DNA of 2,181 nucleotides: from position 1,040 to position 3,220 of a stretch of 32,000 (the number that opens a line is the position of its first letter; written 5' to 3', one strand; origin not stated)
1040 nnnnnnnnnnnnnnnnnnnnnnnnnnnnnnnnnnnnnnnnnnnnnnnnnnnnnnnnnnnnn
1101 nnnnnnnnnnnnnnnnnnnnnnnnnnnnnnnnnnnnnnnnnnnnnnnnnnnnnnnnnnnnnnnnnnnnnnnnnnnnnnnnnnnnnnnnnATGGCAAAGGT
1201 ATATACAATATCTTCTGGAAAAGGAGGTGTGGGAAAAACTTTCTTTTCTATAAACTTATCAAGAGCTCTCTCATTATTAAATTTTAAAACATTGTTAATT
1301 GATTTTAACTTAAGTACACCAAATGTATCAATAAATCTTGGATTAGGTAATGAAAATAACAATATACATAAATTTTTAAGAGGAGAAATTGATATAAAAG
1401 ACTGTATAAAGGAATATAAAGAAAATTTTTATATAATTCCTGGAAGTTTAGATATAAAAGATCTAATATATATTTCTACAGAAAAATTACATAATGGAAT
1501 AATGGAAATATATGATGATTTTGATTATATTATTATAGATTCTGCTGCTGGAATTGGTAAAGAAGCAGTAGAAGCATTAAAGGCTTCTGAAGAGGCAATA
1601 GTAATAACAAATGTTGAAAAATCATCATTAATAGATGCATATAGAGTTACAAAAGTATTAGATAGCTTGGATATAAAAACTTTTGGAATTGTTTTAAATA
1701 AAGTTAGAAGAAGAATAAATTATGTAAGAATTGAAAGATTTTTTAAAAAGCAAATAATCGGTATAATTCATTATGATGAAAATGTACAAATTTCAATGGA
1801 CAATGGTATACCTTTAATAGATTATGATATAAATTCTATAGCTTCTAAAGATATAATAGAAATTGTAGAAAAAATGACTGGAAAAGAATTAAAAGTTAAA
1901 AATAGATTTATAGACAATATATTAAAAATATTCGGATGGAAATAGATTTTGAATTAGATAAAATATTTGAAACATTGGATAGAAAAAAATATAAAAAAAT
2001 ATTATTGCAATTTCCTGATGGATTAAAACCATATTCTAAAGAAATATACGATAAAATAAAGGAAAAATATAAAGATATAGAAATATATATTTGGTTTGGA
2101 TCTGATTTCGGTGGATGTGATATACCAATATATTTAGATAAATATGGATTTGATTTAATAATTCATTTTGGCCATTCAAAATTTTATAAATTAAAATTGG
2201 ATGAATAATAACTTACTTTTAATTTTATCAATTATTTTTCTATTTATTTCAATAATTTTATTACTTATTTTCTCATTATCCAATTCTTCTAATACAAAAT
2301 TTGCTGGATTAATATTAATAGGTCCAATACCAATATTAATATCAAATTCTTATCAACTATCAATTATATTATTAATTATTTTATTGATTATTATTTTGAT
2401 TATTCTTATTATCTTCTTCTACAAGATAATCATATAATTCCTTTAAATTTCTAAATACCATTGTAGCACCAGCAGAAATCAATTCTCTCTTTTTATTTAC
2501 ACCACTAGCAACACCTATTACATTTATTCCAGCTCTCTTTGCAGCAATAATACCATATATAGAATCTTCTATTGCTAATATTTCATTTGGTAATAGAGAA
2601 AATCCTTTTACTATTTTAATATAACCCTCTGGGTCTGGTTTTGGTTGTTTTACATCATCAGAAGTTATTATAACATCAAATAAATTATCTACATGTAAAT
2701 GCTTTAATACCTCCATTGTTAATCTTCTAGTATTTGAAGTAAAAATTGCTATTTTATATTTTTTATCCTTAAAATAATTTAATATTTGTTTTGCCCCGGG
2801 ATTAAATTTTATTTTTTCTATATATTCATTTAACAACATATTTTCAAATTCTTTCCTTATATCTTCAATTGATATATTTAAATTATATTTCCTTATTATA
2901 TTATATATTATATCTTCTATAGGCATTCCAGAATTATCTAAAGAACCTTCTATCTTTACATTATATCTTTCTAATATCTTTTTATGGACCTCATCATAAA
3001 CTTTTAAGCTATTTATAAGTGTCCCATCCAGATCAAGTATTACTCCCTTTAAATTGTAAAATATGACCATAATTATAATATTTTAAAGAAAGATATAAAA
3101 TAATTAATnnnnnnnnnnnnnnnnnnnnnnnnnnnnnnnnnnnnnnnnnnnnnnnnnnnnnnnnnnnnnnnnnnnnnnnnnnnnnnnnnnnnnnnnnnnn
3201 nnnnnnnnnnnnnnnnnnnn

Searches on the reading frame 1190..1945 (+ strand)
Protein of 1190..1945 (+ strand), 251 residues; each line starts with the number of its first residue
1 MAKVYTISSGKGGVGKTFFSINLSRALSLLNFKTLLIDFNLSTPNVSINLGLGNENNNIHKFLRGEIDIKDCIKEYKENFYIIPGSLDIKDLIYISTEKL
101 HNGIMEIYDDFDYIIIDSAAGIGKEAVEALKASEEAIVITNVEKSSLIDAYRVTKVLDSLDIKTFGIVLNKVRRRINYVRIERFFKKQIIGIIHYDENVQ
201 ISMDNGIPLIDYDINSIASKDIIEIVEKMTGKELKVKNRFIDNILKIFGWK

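Call 41: search_protein_families(library=pfam, max_evalue=0.001, proteins=[window:1190-1945:+])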
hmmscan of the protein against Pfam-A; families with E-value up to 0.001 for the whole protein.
window:1190-1945:+ (251 aa): 6 families
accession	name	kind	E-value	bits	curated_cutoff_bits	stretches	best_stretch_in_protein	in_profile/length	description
PF13614.12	AAA_31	-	1.5e-21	77.6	27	1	3-157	2-164/177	AAA domain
PF01656.29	CbiA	-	1.3e-17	64.3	25.4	1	6-208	2-124/125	CobQ/CobB/MinD/ParA nucleotide binding domain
PF10609.15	ParA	-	4e-17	62.9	27.1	2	3-58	4-59/246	NUBPL iron-transfer P-loop NTPase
PF06564.18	CBP_BcsQ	-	2.7e-08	34.1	21.3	1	7-223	6-227/234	Cellulose biosynthesis protein BcsQ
PF02374.21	ArsA_ATPase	-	2.4e-07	30.7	24.3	1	7-82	5-82/305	Anion-transporting ATPase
PF00142.24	Fer4_NifH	-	0.0009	19.2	25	0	106-236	111-251/271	4Fe-4S iron sulfur cluster binding proteins, NifH/frxC family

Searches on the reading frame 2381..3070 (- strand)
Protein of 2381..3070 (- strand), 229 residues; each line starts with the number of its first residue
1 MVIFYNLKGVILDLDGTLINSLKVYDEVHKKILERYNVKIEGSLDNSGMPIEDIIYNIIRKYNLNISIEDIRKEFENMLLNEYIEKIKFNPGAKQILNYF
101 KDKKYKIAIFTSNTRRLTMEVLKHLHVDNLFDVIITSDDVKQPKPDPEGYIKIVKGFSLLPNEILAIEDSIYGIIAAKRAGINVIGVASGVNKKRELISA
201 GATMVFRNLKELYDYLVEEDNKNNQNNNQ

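Call 41: search_protein_families(library=pfam, max_evalue=0.001, proteins=[window:2381-3070:-])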
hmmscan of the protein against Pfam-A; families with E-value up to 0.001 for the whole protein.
window:2381-3070:- (229 aa): 7 families
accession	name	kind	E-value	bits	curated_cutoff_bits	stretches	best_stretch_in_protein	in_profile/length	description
PF13419.12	HAD_2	-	4.3e-39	134.9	23.8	1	10-187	1-178/178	Haloacid dehalogenase-like hydrolase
PF00702.32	Hydrolase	-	2.5e-27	97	26.4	1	8-181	2-191/191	haloacid dehalogenase-like hydrolase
PF03031.24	NIF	-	4.4e-07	30.1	21.8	1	10-186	3-133/160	NLI interacting factor-like phosphatase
PF12710.13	HAD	-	9.1e-07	29.9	27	1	10-133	1-130/189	haloacid dehalogenase-like hydrolase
PF13242.12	Hydrolase_like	-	1e-05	25.8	22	1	144-212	4-75/75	HAD-hyrolase-like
PF08282.18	Hydrolase_3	-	6e-05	23.3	20.9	0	10-36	1-27/255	haloacid dehalogenase-like hydrolase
PF13344.12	Hydrolase_6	-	0.00011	22.6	27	0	89-139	15-62/101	Haloacid dehalogenase-like hydrolase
